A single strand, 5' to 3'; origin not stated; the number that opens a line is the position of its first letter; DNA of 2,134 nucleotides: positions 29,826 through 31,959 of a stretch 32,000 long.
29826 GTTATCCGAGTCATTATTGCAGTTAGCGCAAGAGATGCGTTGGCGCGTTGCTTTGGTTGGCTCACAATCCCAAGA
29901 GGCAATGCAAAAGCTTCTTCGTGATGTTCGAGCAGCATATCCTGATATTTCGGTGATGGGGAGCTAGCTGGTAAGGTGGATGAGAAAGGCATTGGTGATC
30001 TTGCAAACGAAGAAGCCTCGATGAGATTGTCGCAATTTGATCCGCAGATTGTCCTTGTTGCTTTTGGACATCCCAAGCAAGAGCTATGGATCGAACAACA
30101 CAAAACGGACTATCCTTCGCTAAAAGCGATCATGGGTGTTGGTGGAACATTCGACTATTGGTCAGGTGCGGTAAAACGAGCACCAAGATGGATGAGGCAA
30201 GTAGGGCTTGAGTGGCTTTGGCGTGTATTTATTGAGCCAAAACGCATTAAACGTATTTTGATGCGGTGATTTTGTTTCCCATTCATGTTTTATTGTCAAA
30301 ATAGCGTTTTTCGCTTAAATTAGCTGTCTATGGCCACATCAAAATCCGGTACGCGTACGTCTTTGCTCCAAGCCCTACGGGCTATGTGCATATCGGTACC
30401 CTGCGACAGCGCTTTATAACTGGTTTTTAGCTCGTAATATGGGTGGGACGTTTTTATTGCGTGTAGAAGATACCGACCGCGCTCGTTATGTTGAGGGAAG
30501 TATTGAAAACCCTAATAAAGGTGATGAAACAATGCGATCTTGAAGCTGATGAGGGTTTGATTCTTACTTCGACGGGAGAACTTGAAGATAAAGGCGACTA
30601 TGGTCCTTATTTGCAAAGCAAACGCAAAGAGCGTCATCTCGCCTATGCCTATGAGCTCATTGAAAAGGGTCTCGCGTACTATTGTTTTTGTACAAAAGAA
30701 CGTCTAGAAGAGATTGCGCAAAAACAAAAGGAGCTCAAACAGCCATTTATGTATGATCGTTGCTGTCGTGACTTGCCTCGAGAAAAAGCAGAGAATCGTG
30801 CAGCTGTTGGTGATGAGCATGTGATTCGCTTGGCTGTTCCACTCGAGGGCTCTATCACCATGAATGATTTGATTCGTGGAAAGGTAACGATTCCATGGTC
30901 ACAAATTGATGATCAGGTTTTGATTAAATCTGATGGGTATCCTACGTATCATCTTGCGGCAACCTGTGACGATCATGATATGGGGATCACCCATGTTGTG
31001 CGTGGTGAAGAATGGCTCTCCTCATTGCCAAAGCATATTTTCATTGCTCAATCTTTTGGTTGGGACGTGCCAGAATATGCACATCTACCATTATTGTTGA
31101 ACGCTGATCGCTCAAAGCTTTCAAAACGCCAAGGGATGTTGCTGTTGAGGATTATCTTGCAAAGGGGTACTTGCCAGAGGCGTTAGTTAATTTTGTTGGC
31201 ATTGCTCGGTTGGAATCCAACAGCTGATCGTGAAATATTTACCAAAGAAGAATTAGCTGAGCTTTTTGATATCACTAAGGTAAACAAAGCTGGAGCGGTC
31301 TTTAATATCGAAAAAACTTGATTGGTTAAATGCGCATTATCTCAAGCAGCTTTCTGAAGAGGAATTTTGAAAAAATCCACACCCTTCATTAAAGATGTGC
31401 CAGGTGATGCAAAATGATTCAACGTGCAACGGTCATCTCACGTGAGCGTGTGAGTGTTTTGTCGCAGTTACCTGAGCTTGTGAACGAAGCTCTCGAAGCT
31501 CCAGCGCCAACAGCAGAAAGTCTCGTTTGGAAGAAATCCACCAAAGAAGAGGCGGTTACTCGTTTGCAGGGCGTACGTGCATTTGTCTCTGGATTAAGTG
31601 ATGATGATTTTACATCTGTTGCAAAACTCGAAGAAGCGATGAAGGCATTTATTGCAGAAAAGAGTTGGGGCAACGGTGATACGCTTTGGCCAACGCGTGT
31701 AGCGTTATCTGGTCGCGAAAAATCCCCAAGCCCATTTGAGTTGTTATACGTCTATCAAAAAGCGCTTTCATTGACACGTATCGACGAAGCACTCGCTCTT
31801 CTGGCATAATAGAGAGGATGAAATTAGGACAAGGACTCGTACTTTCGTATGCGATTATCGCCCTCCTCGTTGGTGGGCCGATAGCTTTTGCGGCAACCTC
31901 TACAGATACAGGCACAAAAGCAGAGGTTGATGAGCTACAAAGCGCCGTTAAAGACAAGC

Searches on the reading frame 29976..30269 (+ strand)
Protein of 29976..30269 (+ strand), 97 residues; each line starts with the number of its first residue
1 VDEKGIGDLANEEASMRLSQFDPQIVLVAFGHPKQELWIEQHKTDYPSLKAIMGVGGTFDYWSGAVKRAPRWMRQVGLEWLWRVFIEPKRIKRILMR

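Call 63: search_protein_families(library=ncbifam, proteins=[window:29976-30269:+], max_evalue=0.001)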
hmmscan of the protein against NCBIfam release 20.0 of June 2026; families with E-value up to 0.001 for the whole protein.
window:29976-30269:+ (97 aa): 4 families
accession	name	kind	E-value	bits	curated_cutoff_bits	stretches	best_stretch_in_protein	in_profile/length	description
TIGR00696.1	wecG_tagA_cpsF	superfamily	3.9e-29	101.6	69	1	13-95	92-173/178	WecB/TagA/CpsF family glycosyltransferase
NF041710.1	UDPacetylman_taseTarA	equivalog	4.2e-24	85.4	350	1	5-94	142-230/247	N-acetylglucosaminyldiphosphoundecaprenol N-acetyl-beta-D-mannosaminyltransferase TarA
NF002980.1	PRK03692.1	equivalog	2.5e-21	76.2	323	1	16-95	148-226/240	lipopolysaccharide N-acetylmannosaminouronosyltransferase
NF041872.1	EPS_EpsA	equivalog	8.5e-21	74.5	500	1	6-93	155-241/265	exopolysaccharide biosynthesis glycosyltransferase EpsA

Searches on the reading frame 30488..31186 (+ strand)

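Call 49: search_protein_families(library=pfam, proteins=[window:30488-31186:+], max_evalue=0.001)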
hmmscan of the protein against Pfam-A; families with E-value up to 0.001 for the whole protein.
window:30488-31186:+ (232 aa): 1 family
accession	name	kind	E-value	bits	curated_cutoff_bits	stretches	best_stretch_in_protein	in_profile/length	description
PF00749.27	tRNA-synt_1c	-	6.4e-60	203.1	23.4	1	5-219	52-252/314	tRNA synthetases class I (E and Q), catalytic domain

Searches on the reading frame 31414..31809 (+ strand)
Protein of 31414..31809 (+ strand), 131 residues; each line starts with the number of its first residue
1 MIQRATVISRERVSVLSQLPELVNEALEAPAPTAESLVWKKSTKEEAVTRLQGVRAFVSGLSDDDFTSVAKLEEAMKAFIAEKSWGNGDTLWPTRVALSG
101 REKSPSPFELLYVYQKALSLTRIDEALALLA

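Call 49: search_protein_families(library=pfam, proteins=[window:31414-31809:+], max_evalue=0.001)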
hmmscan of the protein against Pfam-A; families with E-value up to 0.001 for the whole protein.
window:31414-31809:+ (131 aa): 1 family
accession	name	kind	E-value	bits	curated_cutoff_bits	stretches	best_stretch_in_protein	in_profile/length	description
PF19269.4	Anticodon_2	-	6.3e-21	75.7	23.6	1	3-127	17-141/141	Anticodon binding domain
